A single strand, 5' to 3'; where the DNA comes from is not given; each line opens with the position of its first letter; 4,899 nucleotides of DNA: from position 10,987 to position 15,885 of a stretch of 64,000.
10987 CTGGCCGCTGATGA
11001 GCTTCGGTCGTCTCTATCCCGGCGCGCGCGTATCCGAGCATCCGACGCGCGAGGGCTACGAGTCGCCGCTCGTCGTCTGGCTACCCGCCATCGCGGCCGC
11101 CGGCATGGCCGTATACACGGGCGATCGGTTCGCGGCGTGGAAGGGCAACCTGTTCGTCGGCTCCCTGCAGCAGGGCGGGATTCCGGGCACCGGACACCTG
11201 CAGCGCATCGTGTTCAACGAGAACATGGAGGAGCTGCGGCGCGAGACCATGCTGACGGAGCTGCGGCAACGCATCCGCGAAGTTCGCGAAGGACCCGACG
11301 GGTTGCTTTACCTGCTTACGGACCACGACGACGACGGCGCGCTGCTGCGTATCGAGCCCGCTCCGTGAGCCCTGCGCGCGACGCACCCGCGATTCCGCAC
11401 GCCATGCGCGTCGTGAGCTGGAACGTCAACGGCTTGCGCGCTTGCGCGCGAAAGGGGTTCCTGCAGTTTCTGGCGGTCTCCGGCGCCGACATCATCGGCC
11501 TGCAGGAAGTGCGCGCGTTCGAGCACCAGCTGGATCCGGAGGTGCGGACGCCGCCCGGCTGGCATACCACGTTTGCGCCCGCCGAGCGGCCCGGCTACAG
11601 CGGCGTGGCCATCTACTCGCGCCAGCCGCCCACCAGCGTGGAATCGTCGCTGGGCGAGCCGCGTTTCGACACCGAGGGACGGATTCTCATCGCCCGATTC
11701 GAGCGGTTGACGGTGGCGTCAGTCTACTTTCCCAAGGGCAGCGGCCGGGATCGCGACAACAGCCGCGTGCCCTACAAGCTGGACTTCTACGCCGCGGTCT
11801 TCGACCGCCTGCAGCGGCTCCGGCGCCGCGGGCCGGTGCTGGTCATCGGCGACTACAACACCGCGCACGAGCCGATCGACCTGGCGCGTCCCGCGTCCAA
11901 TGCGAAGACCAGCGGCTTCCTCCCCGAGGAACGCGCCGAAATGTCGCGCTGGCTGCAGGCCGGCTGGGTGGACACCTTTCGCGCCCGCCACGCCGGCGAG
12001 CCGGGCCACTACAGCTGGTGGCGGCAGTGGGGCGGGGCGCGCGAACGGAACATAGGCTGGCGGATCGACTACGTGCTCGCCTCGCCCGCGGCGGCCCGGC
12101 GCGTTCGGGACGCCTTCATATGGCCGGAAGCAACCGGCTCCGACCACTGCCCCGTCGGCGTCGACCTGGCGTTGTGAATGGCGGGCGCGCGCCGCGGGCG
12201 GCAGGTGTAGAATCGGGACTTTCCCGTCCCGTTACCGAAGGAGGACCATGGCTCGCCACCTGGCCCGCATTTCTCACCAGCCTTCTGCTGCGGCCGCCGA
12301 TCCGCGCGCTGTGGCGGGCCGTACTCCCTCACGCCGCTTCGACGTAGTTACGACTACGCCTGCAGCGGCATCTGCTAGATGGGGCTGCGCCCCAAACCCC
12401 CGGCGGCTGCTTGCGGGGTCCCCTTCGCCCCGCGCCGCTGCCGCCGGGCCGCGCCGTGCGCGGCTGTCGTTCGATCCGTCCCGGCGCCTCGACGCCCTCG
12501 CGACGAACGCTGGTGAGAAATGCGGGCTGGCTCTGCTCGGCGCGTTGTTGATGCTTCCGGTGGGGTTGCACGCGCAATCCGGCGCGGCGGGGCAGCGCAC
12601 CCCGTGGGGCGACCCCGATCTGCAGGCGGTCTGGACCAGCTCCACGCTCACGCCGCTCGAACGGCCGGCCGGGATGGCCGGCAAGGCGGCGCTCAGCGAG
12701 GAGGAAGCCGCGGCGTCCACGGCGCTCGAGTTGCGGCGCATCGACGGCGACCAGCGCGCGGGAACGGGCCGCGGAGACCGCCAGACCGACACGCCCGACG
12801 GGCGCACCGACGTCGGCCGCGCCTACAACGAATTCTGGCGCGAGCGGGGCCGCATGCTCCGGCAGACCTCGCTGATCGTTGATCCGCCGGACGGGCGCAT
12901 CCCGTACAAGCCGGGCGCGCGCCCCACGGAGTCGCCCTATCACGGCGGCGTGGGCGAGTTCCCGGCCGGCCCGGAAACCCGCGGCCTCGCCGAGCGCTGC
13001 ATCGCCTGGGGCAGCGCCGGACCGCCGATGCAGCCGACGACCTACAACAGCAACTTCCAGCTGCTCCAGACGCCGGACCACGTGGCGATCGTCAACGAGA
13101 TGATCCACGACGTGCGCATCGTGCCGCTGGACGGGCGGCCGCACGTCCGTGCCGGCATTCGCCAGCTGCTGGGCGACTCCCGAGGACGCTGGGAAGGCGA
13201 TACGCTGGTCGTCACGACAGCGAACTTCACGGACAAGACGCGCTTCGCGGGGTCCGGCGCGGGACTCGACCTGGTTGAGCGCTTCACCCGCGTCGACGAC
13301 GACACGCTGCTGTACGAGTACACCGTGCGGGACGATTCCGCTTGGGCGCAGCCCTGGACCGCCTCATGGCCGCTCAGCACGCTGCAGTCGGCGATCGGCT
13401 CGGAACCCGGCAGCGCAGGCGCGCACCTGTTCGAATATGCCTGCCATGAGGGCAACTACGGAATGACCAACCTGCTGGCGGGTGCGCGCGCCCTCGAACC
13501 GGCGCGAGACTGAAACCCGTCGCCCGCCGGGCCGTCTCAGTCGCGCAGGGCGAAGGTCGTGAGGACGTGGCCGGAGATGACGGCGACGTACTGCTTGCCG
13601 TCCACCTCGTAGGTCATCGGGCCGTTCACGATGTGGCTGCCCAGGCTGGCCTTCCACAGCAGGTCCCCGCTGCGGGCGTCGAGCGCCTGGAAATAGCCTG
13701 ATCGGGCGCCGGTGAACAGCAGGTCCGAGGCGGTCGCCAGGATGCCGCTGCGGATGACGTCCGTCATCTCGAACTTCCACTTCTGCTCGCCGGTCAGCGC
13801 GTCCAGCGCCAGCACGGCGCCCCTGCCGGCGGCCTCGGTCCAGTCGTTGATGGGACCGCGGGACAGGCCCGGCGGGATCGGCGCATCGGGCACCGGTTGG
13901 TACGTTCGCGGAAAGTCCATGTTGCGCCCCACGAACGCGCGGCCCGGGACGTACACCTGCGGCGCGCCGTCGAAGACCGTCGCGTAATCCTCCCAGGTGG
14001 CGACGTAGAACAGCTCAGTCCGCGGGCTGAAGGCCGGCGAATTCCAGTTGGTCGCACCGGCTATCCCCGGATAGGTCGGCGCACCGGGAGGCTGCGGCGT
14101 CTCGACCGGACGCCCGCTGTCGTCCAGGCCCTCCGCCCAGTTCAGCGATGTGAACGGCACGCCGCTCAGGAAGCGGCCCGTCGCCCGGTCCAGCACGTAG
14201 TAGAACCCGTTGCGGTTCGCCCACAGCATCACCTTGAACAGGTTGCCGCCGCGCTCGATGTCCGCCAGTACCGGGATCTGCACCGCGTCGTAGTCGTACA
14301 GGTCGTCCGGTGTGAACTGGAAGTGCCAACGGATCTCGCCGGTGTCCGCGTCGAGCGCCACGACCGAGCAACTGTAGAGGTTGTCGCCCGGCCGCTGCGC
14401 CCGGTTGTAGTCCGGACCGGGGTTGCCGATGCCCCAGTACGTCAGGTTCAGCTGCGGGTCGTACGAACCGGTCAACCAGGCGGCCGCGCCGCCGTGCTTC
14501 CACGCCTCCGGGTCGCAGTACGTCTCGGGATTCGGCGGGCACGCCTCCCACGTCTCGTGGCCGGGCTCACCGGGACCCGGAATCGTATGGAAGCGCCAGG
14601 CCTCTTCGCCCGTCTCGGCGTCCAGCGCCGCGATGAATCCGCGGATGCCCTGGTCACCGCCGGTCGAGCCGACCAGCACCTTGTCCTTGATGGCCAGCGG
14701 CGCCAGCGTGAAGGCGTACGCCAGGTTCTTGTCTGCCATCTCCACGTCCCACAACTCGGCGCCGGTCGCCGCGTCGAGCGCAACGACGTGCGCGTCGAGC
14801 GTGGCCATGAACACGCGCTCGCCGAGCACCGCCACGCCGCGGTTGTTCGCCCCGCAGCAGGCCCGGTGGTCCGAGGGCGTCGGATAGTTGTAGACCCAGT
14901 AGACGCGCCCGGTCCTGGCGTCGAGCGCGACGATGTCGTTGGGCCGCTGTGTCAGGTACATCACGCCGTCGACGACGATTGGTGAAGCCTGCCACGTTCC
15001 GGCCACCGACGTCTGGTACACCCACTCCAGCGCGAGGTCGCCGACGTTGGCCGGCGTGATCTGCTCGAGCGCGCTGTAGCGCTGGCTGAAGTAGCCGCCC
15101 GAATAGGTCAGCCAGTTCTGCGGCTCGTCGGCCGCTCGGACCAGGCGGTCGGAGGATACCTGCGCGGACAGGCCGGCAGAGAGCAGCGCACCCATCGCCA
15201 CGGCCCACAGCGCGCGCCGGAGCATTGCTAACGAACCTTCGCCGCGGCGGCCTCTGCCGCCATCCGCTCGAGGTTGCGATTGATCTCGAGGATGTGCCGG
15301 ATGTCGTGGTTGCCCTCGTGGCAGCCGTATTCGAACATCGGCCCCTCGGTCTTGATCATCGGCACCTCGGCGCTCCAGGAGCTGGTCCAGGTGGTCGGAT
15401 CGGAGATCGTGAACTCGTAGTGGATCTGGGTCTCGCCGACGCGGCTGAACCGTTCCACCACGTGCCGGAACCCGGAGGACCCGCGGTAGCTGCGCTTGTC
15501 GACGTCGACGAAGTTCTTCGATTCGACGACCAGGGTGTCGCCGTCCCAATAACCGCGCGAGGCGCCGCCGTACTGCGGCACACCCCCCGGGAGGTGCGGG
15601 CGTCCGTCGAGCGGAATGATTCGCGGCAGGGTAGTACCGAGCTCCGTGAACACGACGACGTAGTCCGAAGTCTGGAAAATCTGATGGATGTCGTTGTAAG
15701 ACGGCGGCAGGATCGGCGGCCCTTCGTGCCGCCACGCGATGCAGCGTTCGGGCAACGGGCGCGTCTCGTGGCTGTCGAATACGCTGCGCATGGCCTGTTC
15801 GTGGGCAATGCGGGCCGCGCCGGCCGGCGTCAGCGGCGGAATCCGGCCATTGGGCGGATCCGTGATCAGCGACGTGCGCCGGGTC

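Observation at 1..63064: Ten copies in 64 kb of an exported protein family I cannot assign to any named domain (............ ... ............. ... ACHEGNY)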

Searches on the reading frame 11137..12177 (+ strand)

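Call 15: search_protein_families(library=pfam, proteins=[window:11137-12177:+], max_evalue=0.001)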
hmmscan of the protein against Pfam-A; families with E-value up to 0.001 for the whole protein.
window:11137-12177:+ (346 aa): 1 family
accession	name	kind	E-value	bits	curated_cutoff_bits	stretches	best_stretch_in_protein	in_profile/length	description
PF03372.29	Exo_endo_phos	-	1.6e-33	116.7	24.5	1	93-337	1-225/225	Endonuclease/Exonuclease/phosphatase family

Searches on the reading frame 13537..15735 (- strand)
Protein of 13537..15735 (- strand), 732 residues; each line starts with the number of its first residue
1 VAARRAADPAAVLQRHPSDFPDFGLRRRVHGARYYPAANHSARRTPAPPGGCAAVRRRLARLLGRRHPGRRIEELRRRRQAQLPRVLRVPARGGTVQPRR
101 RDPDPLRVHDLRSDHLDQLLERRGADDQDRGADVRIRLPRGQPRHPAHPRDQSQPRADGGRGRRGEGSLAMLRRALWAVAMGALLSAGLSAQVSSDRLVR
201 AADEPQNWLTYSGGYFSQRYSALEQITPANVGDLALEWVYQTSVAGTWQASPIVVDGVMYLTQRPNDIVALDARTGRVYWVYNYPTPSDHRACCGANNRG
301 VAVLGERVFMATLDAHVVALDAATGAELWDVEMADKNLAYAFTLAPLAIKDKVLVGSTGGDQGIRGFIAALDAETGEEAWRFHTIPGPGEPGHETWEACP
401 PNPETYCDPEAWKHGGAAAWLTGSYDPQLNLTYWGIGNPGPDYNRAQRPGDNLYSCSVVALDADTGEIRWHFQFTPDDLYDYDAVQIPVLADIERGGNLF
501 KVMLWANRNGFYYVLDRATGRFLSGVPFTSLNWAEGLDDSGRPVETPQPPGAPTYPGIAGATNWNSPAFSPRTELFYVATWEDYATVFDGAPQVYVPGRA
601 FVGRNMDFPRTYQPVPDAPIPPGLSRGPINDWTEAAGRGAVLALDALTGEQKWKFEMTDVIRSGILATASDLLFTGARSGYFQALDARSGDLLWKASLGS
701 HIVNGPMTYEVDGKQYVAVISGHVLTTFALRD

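Call 15: search_protein_families(library=pfam, proteins=[window:13537-15735:-], max_evalue=0.001)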
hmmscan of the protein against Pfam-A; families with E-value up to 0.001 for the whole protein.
window:13537-15735:- (732 aa): 3 families
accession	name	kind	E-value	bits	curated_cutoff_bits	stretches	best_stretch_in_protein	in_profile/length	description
PF01011.28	PQQ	-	8.9e-90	302.5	26.7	2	208-525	1-337/595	Glucose/ethanol/alcohol dehydrogenase, beta-propeller domain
PF13360.13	PQQ_2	-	1.9e-27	96.9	27.6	2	247-381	24-143/233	Outer membrane protein assembly factor BamB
PF13570.13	Beta-prop_ACSF4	-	8.9e-19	68.5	133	2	638-725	70-158/329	Beta-alanine-activating enzyme, beta-propeller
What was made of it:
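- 13537..15200 (-): Context: PQQ dehydrogenase (PF01011) directly downstream of C4. The start is approximate, because the stop-to-stop ORF overlaps C4. Call 15.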
